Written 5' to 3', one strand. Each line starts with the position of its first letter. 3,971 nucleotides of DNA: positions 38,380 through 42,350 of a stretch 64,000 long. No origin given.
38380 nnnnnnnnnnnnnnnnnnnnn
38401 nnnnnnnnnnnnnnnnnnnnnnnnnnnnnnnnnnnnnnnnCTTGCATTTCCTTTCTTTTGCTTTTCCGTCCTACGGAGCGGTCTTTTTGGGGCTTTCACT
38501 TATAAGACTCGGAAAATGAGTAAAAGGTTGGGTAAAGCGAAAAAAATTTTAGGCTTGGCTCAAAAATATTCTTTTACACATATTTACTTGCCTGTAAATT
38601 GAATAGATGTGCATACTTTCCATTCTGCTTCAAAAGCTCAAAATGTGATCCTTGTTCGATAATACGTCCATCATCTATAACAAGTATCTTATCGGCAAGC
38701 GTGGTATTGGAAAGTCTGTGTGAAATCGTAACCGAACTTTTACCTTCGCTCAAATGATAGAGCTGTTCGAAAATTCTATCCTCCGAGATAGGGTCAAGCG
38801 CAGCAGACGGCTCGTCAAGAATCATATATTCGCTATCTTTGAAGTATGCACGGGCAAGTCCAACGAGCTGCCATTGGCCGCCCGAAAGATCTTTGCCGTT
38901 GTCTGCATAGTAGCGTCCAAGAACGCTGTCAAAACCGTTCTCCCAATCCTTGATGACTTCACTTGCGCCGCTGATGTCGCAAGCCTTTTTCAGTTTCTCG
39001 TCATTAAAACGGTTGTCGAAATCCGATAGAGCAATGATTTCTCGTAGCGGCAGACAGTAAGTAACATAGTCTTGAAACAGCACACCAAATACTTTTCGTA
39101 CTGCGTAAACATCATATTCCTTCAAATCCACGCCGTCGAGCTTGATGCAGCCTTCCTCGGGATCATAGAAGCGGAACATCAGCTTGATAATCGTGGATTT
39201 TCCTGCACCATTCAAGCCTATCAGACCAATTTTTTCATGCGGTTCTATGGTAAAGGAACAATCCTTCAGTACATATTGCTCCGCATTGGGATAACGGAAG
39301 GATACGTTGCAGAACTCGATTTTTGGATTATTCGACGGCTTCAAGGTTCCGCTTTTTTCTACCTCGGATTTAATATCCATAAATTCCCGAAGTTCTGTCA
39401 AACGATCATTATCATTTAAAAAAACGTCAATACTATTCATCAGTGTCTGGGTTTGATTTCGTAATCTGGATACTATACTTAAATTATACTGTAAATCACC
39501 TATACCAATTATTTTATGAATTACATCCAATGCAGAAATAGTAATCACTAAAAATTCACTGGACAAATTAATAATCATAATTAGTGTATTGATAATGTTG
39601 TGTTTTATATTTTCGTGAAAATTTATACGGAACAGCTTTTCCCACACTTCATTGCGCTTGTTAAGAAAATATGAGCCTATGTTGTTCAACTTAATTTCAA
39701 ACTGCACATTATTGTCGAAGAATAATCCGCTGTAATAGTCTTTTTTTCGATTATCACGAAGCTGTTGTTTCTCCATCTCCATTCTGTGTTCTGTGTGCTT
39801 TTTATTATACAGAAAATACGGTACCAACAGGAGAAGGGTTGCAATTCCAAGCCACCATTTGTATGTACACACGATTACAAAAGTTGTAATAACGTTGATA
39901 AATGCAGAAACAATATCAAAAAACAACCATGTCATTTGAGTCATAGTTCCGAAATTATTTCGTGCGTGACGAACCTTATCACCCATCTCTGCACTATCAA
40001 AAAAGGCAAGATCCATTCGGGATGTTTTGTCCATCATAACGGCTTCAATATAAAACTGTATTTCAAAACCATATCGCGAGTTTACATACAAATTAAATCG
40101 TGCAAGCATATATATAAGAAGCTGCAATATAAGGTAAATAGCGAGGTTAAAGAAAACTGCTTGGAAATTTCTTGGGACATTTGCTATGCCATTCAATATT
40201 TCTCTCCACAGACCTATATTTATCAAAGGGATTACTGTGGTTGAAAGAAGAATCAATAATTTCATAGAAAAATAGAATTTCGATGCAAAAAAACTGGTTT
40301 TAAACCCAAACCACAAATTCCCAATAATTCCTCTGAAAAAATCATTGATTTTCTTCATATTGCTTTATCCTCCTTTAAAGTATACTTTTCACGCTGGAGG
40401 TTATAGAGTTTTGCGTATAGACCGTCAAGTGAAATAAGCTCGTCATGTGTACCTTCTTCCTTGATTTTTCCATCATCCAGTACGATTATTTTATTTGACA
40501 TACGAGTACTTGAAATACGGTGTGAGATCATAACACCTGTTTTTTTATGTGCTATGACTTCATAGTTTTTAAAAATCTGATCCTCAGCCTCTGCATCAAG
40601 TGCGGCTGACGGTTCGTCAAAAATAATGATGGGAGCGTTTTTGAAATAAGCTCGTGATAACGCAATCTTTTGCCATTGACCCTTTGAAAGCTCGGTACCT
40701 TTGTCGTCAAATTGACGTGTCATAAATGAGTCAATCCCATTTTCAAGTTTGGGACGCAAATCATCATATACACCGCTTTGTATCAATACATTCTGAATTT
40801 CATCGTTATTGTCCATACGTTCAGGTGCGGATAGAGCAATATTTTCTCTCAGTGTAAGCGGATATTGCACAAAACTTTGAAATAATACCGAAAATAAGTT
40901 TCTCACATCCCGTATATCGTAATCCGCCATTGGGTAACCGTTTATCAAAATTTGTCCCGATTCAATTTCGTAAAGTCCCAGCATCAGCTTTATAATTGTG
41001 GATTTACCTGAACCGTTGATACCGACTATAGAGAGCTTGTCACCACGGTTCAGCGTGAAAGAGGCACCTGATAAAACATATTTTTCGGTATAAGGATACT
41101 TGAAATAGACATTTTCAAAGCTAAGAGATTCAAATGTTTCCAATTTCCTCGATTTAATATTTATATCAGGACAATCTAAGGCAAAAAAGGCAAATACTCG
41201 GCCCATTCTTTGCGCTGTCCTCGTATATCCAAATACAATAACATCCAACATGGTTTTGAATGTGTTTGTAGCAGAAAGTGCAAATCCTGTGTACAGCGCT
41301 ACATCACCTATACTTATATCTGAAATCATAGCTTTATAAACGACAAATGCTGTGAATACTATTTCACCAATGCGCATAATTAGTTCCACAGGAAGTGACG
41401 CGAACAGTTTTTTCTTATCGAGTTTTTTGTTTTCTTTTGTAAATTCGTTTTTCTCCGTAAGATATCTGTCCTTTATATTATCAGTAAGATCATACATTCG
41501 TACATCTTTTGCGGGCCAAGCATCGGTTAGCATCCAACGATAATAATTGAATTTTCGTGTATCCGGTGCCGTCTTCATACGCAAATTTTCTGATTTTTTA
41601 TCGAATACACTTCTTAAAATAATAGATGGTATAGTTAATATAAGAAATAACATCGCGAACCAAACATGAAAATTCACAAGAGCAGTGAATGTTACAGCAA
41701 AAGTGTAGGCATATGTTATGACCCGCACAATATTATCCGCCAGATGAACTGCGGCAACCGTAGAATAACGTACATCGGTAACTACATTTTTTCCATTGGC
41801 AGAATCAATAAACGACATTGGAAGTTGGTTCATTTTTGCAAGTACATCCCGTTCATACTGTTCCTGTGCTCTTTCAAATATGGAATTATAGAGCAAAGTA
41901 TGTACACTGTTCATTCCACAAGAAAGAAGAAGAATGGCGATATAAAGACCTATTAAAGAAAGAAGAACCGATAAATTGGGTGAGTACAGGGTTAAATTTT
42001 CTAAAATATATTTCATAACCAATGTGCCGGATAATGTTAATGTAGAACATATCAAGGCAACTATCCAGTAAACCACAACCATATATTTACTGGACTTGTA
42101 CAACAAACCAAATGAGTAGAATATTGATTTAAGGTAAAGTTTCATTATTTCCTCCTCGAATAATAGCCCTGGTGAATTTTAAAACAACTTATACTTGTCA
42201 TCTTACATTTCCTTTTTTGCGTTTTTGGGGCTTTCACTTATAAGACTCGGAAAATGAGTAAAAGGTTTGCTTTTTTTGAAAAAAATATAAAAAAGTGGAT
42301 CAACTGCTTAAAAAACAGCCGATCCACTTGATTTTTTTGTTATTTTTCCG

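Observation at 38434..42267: AT-rich ABC-exporter gene pair bracketed by a direct duplication of the sigma-fusion gene's promoter, leader and start codon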

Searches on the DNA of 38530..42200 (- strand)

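Call 77: search_dna_similar(query=window:38530-42200:-, collection=plasmids, mode=distant, max_rows=10)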
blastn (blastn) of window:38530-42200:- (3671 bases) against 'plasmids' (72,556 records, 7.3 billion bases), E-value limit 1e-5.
No match.

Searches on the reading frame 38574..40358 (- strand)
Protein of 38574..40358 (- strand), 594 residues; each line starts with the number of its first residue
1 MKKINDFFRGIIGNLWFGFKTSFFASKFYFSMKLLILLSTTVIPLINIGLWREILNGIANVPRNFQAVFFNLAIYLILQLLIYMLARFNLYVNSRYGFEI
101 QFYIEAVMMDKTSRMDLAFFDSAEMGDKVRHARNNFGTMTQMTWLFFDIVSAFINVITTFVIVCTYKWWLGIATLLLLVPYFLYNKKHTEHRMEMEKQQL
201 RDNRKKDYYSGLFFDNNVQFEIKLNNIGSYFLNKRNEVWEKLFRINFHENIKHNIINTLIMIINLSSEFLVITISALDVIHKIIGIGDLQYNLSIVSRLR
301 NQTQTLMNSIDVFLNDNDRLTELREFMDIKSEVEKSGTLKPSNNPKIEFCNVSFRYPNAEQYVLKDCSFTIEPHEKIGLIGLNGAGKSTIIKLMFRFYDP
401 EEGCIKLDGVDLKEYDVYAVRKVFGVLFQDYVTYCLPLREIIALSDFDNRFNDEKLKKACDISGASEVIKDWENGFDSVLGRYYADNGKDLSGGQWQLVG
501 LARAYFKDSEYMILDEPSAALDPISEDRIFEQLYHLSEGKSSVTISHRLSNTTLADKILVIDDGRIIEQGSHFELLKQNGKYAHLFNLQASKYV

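Call 5: search_protein_families(library=pfam, proteins=[window:38574-40358:-])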
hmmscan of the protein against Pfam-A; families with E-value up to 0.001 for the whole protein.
window:38574-40358:- (594 aa): 4 families
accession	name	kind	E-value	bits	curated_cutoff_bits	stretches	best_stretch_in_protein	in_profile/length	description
PF00005.33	ABC_tran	-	2.1e-26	93.6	25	1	364-518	1-136/137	ABC transporter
PF00664.28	ABC_membrane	-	1.6e-05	25.2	28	1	54-200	28-173/274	ABC transporter transmembrane region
PF02463.25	SMC_N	-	5.1e-05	23.2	40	0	490-560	136-210/220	RecF/RecN/SMC N terminal domain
PF13304.12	AAA_21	-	0.00018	22.1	27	0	378-394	3-19/304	AAA domain, putative AbiEii toxin, Type IV TA system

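Call 45: search_protein_families(library=ncbifam, proteins=[window:38574-40358:-], max_evalue=0.001)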
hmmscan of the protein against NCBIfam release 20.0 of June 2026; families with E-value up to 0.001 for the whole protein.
window:38574-40358:- (594 aa): 182 families (the best 25 are shown)
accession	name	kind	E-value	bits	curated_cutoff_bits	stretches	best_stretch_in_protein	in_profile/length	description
TIGR02203.1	MsbA_lipidA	equivalog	8.5e-71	239.1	602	1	52-590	38-570/572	lipid A export permease/ATP-binding protein MsbA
TIGR02204.1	MsbA_rel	hypoth_equivalog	1.5e-67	228.6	780.4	1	240-589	228-575/576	ABC transporter, permease/ATP-binding protein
TIGR03375.1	type_I_sec_LssB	subfamily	5.4e-67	226.6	693.1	1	145-580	268-693/696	type I secretion system permease/ATPase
TIGR01846.1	type_I_sec_HlyB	subfamily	3.6e-64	217.3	725.55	1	21-590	132-693/694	type I secretion system permease/ATPase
NF045513.1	HepA_fam_ABC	equivalog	1.8e-63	215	725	1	70-589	95-609/610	heterocyst formation ABC transporter subunit HepA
NF008381.0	PRK11176.1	equivalog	7.3e-63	212.8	867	1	113-591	109-581/582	lipid A ABC transporter ATP-binding protein/permease MsbA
TIGR03796.1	NHLM_micro_ABC1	equivalog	6.8e-59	199.8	853.3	1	34-586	164-709/710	NHLP family bacteriocin export ABC transporter peptidase/permease/ATPase subunit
NF010178.0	PRK13657.1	equivalog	2.5e-58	197.9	733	1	270-588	256-569/588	glucan ABC transporter ATP-binding protein/ permease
TIGR00958.1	3a01208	subfamily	8.9e-58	196.1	874.6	1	321-585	452-710/711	antigen peptide transporter 2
NF052233.1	CphA_assoc_ABC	equivalog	1.7e-54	185.4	880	1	32-591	192-745/766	cyanophycin metabolism-associated ABC transporter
NF008364.0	PRK11160.1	equivalog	1.8e-53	182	630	1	323-586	314-572/575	heme ABC transporter ATP-binding protein/permease CydC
TIGR03797.1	NHLM_micro_ABC2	equivalog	3.5e-53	181.1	709.4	1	32-589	144-685/686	NHLP bacteriocin export ABC transporter permease/ATPase subunit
TIGR01193.1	bacteriocin_ABC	subfamily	1e-51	176.3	523.85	1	230-587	355-707/708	peptide cleavage/export ABC transporter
TIGR01842.1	type_I_sec_PrtD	subfamily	2.4e-48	165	510.15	1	144-578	121-543/544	type I secretion system permease/ATPase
TIGR01192.1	chvA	subfamily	2.1e-46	158.7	585.4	1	269-587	255-568/585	glucan export ABC transporter ATP-binding protein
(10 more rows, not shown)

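Call 57: find_encoding_contigs(protein=window:38574-40358:-, flank=10000, max_places=10)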
Protein window:38574-40358:- (594 aa): no gene with exactly this product is on record in the collection.
